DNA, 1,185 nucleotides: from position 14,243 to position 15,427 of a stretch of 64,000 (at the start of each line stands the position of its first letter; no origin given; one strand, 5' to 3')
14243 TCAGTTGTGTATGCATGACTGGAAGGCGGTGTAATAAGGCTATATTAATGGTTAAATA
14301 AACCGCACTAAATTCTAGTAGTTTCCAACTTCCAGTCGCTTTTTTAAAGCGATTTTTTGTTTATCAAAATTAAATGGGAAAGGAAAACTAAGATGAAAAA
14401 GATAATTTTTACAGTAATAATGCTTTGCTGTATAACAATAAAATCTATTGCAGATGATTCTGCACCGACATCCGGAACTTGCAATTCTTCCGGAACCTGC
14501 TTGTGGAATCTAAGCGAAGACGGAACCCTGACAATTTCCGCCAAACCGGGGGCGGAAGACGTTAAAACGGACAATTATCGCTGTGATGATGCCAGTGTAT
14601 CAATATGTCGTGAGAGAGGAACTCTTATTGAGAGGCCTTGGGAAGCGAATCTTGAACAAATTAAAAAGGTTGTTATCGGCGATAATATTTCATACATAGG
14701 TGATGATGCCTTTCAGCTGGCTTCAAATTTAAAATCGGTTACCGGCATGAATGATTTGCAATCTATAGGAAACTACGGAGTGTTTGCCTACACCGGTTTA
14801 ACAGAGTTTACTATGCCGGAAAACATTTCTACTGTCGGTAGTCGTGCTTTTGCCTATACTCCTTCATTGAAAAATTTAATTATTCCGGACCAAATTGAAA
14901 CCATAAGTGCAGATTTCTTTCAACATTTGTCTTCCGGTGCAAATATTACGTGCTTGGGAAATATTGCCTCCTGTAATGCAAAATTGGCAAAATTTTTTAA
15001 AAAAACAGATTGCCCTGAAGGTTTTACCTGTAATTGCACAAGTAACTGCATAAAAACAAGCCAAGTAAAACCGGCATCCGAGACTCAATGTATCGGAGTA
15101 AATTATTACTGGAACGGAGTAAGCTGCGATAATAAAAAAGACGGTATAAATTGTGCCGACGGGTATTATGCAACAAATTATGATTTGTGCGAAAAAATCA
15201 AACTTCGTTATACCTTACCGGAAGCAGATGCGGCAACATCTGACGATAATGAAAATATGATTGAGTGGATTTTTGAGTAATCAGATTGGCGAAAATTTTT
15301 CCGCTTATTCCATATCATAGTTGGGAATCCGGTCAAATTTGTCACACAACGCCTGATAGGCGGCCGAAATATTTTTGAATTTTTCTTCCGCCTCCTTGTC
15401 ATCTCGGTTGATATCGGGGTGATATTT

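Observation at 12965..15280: Five-member secreted LRR / Cys-rich protein family sharing a near-invariant 24-residue acidic C-terminal tail: candidate new sorting or secretion tag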

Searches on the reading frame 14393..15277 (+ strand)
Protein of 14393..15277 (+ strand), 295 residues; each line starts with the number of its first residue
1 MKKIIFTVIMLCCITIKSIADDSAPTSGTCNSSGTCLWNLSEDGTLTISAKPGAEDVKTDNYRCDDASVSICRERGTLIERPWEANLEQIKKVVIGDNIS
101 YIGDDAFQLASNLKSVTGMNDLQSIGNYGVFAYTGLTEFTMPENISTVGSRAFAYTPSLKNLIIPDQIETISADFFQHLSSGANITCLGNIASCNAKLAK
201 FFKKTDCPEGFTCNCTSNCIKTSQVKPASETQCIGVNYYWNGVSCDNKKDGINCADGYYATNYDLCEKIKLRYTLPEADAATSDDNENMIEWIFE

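Call 8: search_protein_families(library=pfam, proteins=[window:14393-15277:+], max_evalue=0.1)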
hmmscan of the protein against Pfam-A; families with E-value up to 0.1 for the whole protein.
window:14393-15277:+ (295 aa): 2 families
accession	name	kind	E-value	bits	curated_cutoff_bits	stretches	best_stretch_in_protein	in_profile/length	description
PF13306.12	LRR_5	-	2.1e-17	63.7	27.7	1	89-181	12-102/127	BspA type Leucine rich repeat region (6 copies)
PF13855.12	LRR_8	-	0.082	13.1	27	0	144-180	12-49/61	Leucine rich repeat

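Call 9: search_protein_families(library=ncbifam, proteins=[window:14393-15277:+], max_evalue=0.1)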
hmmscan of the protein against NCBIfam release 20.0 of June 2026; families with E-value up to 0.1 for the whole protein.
window:14393-15277:+ (295 aa): 2 families
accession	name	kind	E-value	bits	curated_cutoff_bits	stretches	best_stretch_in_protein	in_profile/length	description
NF047961.1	adhesin_HupY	equivalog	6e-10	37.9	1250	1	85-176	183-273/978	leucine-rich repeat adhesin HupY/LrrG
NF045861.1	glide_Gli349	exception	0.001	15.8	1750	1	85-155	2674-2743/3169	gliding machinery surface structure protein Gli349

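Call 16: find_homologous_proteins(query=window:14393-15277:+, max_evalue=0.001)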
Query window:14393-15277:+ (295 aa): 130 proteins with E <= 0.001 among 742 candidates; the best 120 are listed.
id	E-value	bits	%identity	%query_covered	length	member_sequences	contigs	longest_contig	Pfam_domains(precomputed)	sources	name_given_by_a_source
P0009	2.7e-181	619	92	100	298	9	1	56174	PF13306.13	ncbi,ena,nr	ncbi:MAG: leucine-rich repeat domain-containing protein [Alphaproteobacteria bacterium]|nr:leucine-r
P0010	3.1e-119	416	67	100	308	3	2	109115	PF13306.13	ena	-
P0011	1.4e-67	246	39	100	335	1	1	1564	PF13306.13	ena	-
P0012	1.7e-51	193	42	100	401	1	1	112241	PF13306.13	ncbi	-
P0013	4.8e-50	188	48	74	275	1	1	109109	PF13306.13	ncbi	-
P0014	5.1e-50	188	40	100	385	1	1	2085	PF13306.13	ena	-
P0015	1.0e-47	181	38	100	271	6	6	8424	PF13306.13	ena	-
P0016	2.2e-45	173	42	92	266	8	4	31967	PF13306.13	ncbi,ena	-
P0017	1.9e-44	170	38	100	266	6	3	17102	PF13306.13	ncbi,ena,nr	ncbi:MAG: leucine-rich repeat domain-containing protein [Alphaproteobacteria bacterium]|nr:leucine-r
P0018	3.7e-44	169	41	92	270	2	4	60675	PF13306.13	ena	-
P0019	1.4e-43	167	39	100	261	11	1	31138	PF13306.13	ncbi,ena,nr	ncbi:MAG: leucine-rich repeat protein [Alphaproteobacteria bacterium]|nr:leucine-rich repeat protein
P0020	7.8e-42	162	41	92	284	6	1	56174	PF13306.13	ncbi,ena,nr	ncbi:MAG: leucine-rich repeat protein [Alphaproteobacteria bacterium]|nr:leucine-rich repeat protein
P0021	2.8e-41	160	38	99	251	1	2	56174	PF13306.13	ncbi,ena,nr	ncbi:MAG: leucine-rich repeat domain-containing protein [Alphaproteobacteria bacterium]|nr:leucine-r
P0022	8.4e-41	158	37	99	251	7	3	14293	PF13306.13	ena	-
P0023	1.7e-40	157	39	100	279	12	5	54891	PF13306.13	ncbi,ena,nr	ncbi:MAG: leucine-rich repeat domain-containing protein [Alphaproteobacteria bacterium]|nr:leucine-r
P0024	3.6e-36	143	39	73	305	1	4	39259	PF13306.13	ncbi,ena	-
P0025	4.1e-36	143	38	100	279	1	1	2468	PF13306.13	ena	-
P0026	1.6e-35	141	34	100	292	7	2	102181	PF13306.13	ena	-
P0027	7.8e-33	132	34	100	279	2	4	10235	PF13306.13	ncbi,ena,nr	ncbi:MAG: leucine-rich repeat domain-containing protein [Alphaproteobacteria bacterium]|nr:leucine-r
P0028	1.2e-32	131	37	69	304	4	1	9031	PF13306.13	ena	-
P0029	1.2e-32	131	34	99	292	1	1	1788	PF13306.13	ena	-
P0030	5.9e-32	129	34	100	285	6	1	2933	PF13306.13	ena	-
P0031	7.8e-32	129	34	100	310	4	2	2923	PF13306.13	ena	-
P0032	9.9e-32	128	37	100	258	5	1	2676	PF13306.13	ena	-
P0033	1.2e-31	128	32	100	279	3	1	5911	PF13306.13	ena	-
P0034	1.4e-31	128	32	100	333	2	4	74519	PF13306.13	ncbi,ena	-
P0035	1.5e-31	128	37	100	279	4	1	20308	PF13306.13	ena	-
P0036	2.3e-31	127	34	100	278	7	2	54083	PF13306.13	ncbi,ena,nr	ncbi:MAG: leucine-rich repeat protein [Alphaproteobacteria bacterium]|nr:leucine-rich repeat protein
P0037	3.7e-31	127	36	91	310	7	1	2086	PF13306.13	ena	-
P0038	2.3e-30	124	36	91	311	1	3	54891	-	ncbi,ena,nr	ncbi:MAG: hypothetical protein IJ564_01620 [Alphaproteobacteria bacterium]|nr:hypothetical protein [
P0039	2.4e-30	124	33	100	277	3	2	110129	PF13306.13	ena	-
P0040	7.5e-30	122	31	100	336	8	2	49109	PF13306.13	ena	-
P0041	1.4e-29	121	33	100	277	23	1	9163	PF13306.13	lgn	-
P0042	5.5e-29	119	30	100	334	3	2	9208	PF13306.13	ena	-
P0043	6.0e-29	119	37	73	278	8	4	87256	PF13306.13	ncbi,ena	-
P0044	2.2e-28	117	34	100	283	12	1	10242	PF13306.13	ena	-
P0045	5.3e-27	113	35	100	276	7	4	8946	PF13306.13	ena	-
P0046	1.4e-25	108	34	100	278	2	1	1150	PF13306.13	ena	-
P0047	6.5e-25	106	34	90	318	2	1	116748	PF13306.13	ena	-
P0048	2.4e-24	104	35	91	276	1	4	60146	PF13306.13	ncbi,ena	-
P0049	9.2e-24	102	38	70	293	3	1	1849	PF13306.13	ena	-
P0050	1.3e-23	102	34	100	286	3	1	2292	PF13306.13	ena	-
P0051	2.3e-23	101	34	73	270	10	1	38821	PF13306.13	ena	-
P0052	2.3e-22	98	33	73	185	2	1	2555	PF13306.13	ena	-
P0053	4.4e-22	97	33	100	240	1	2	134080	PF13306.13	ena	-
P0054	4.7e-22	97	33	73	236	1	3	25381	PF13306.13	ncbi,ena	-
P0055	4.9e-22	97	29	51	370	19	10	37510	PF13306.13,PF13855.13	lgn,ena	-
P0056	7.5e-22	96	32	100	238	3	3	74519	PF13306.13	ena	-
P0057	1.3e-21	95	33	88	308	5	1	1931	PF13306.13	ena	-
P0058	1.9e-21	95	35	73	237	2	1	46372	PF13306.13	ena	-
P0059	2.2e-21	94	32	83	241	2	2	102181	PF13306.13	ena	-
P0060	3.3e-21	94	34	73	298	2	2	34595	PF13306.13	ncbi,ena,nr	ncbi:MAG: leucine-rich repeat domain-containing protein [Alphaproteobacteria bacterium]|nr:leucine-r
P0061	4.6e-21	93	34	73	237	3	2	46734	PF13306.13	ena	-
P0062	4.9e-21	93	33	73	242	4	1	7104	PF13306.13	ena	-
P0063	1.9e-20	91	34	92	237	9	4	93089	PF13306.13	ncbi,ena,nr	ncbi:MAG: leucine-rich repeat protein [Alphaproteobacteria bacterium]|nr:leucine-rich repeat protein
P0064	2.6e-20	91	33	92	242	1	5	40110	PF13306.13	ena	-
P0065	6.2e-20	90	31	100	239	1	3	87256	PF13306.13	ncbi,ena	-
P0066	7.5e-20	89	33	73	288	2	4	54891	PF13306.13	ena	-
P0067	7.6e-20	89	33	77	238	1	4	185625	PF13306.13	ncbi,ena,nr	ncbi:MAG: leucine-rich repeat domain-containing protein [Alphaproteobacteria bacterium]|nr:leucine-r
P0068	1.7e-19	88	32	73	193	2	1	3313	PF13306.13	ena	-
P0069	2.2e-19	88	30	100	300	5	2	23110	PF13306.13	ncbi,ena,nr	ncbi:MAG: leucine-rich repeat domain-containing protein [Alphaproteobacteria bacterium]|nr:leucine-r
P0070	2.4e-19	88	30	100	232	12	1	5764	PF13306.13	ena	-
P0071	2.5e-19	88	33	100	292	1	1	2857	PF13306.13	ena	-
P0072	4.5e-19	87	29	100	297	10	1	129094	PF13306.13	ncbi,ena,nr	ncbi:MAG: leucine-rich repeat domain-containing protein [Alphaproteobacteria bacterium]|nr:leucine-r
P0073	5.0e-19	87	29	100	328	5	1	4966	PF13306.13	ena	-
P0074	6.6e-19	86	34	69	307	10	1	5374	PF13306.13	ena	-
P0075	6.9e-19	86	32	100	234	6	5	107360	PF13306.13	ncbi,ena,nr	ncbi:MAG: leucine-rich repeat protein [Alphaproteobacteria bacterium]|nr:leucine-rich repeat protein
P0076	7.7e-19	86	33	69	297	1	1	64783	PF13306.13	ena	-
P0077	8.9e-19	86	34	73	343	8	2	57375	PF13306.13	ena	-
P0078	1.9e-18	85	30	100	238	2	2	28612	PF13306.13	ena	-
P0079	2.6e-18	84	32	76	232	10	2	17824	PF13306.13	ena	-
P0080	4.4e-18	84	32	92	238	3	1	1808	PF13306.13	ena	-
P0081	5.6e-18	83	35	73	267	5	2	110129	PF13306.13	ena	-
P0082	8.6e-18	83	34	86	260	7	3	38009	PF13306.13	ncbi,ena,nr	ncbi:MAG: leucine-rich repeat protein [Alphaproteobacteria bacterium]|nr:leucine-rich repeat protein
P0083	3.8e-17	81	33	73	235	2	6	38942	PF13306.13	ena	-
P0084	5.4e-17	80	36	73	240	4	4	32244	PF13306.13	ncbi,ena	-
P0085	7.4e-17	80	29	100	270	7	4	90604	PF13306.13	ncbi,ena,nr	ncbi:MAG: leucine-rich repeat protein [Alphaproteobacteria bacterium]|nr:leucine-rich repeat protein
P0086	7.7e-17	80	31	73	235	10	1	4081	PF13306.13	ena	-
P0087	4.2e-16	77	27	100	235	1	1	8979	PF13306.13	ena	-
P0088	4.4e-16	77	34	74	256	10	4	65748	PF13306.13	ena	-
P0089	5.8e-16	77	33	73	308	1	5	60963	PF13306.13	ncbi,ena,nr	ncbi:MAG: leucine-rich repeat protein [Alphaproteobacteria bacterium]|nr:leucine-rich repeat protein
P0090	1.2e-15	76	30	100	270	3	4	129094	PF13306.13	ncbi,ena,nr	ncbi:MAG: leucine-rich repeat domain-containing protein [Alphaproteobacteria bacterium]|nr:leucine-r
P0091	1.2e-15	76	31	100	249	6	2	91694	PF13306.13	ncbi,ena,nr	ncbi:MAG: leucine-rich repeat protein [Alphaproteobacteria bacterium]|nr:leucine-rich repeat protein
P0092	3.3e-15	74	34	73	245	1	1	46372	PF13306.13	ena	-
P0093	4.3e-15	74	30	100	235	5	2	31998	PF13306.13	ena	-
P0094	1.9e-14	72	33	33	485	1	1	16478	PF13306.13,PF13855.13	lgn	-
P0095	6.5e-14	70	34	73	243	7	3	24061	PF13306.13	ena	-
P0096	7.7e-14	70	29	99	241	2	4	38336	PF13306.13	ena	-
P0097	1.6e-13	69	29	100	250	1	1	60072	PF13306.13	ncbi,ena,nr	ncbi:MAG: leucine-rich repeat protein [Alphaproteobacteria bacterium]|nr:leucine-rich repeat protein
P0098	2.8e-13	68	29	100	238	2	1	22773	PF13306.13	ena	-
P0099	7.4e-13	66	33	73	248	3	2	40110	PF13306.13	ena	-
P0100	1.1e-12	66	30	73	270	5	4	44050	PF13306.13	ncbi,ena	-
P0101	1.2e-12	66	31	100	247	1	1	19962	PF13306.13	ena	-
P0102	1.5e-12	65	32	73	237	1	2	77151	PF13306.13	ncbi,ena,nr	ncbi:MAG: leucine-rich repeat domain-containing protein [Alphaproteobacteria bacterium]|nr:leucine-r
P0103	2.0e-12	65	31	75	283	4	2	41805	PF13306.13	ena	-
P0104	2.8e-12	65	31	65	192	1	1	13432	PF13306.13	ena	-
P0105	3.3e-12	64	29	99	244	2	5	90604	PF13306.13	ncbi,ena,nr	ncbi:MAG: leucine-rich repeat protein [Alphaproteobacteria bacterium]|nr:leucine-rich repeat protein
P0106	3.8e-12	64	27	100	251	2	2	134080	PF13306.13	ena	-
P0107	7.5e-12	63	29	100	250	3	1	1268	PF13306.13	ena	-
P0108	1.2e-11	62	31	88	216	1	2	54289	PF13306.13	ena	-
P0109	5.3e-11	60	32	27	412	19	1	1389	PF13306.13,PF05725.19,PF12799.14,PF13855.13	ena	-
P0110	9.1e-11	60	28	100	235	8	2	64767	PF13306.13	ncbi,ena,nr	ncbi:MAG: leucine-rich repeat protein [Alphaproteobacteria bacterium]|nr:leucine-rich repeat protein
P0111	4.3e-10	57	86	10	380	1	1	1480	PF13306.13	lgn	-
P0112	4.9e-10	57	32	27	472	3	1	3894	PF13306.13,PF05725.19,PF13855.13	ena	-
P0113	6.6e-10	57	30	31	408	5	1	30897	PF13306.13,PF05725.19,PF12799.14,PF13855.13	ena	-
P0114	7.7e-10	57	30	35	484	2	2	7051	PF13306.13,PF13855.13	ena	-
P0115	1.3e-9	56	26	99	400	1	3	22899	PF13306.13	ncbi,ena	-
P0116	2.5e-9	55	27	100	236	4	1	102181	PF13306.13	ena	-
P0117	5.2e-9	54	33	54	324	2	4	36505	PF13306.13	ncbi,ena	-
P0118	1.6e-8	52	29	70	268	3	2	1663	PF13306.13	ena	-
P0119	1.8e-8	52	59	15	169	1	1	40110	PF13306.13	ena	-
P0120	3.4e-7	48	29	70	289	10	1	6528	-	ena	-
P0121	5.2e-7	47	30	67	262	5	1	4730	-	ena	-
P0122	5.3e-7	47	28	70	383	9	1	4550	PF13306.13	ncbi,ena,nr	ncbi:leucine-rich repeat domain-containing protein [bacterium]|nr:leucine-rich repeat domain-contain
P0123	1.4e-6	46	26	100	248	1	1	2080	-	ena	-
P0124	4.0e-6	44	32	51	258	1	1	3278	-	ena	-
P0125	4.2e-6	44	68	15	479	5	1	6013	-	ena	-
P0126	4.7e-6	44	55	15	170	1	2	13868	PF13306.13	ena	-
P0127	8.1e-6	43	27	100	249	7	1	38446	-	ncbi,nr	ncbi:MAG: hypothetical protein IJ564_01235 [Alphaproteobacteria bacterium]|nr:hypothetical protein [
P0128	2.1e-5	42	92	9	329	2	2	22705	-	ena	-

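Call 22: find_encoding_contigs(protein=window:14393-15277:+, flank=10000, max_places=3)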
Protein window:14393-15277:+ (295 aa): 1 contig read that carries it; 1 place shown.
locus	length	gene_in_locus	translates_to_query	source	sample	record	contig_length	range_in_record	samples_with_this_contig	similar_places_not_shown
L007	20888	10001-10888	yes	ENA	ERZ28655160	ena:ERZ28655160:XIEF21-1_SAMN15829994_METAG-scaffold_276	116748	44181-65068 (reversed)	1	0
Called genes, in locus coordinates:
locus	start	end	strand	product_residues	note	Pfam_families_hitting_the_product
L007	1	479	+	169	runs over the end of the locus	PF06776:IalB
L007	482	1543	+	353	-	PF21016:RlmN_N, PF04055:Radical_SAM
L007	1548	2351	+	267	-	PF04231:Endonuclease_1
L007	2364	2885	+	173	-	PF00156:Pribosyltran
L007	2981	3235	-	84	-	-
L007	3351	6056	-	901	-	PF02739:5_3_exonuc_N, PF01367:5_3_exonuc, PF01612:DNA_pol_A_exo1, PF00476:DNA_pol_A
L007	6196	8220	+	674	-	PF00912:Transgly, PF00905:Transpeptidase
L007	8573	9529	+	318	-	PF13306:LRR_5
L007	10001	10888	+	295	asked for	PF13306:LRR_5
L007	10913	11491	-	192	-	PF00226:DnaJ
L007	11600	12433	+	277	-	PF01149:Fapy_DNA_glyco, PF06831:H2TH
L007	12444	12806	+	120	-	-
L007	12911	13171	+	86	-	PF01649:Ribosomal_S20p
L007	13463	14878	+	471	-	PF11638:DnaA_N, PF00308:Bac_DnaA, PF00004:AAA (weak), PF08299:Bac_DnaA_C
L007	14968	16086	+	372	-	PF00712:DNA_pol3_beta, PF02767:DNA_pol3_beta_2, PF02768:DNA_pol3_beta_3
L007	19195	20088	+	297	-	PF13306:LRR_5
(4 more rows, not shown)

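Call 31: find_encoding_contigs(protein=P0013, flank=10000, max_places=2)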
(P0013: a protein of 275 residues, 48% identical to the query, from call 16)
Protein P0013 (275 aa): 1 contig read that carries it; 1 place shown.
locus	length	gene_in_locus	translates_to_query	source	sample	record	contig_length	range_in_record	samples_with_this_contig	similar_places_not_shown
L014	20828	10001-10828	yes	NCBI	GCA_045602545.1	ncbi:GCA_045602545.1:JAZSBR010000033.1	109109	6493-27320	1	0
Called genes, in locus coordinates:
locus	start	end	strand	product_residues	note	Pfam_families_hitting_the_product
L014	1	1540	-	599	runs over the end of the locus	PF00496:SBP_bac_5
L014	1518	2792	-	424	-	-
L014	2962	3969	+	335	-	PF03255:ACCA, PF01039:Carboxyl_trans, PF00378:ECH_1 (weak)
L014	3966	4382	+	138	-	-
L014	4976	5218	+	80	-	-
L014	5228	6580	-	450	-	PF04348:LppC, PF13458:Peripla_BP_6, PF01094:ANF_receptor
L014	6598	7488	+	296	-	PF00590:TP_methylase, PF23016:RsmI_C (weak)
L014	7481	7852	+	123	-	PF02021:UPF0102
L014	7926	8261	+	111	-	PF01638:HxlR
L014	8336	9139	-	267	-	PF25084:LbH_EIF2B (faint), PF25087:GMPPB_C (faint), PF00132:Hexapep (weak), PF13720:Acetyltransf_11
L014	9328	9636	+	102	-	-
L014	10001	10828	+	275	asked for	PF13306:LRR_5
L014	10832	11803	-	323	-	PF06258:Mito_fiss_Elm1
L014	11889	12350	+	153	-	-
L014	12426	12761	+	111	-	-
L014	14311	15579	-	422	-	PF13306:LRR_5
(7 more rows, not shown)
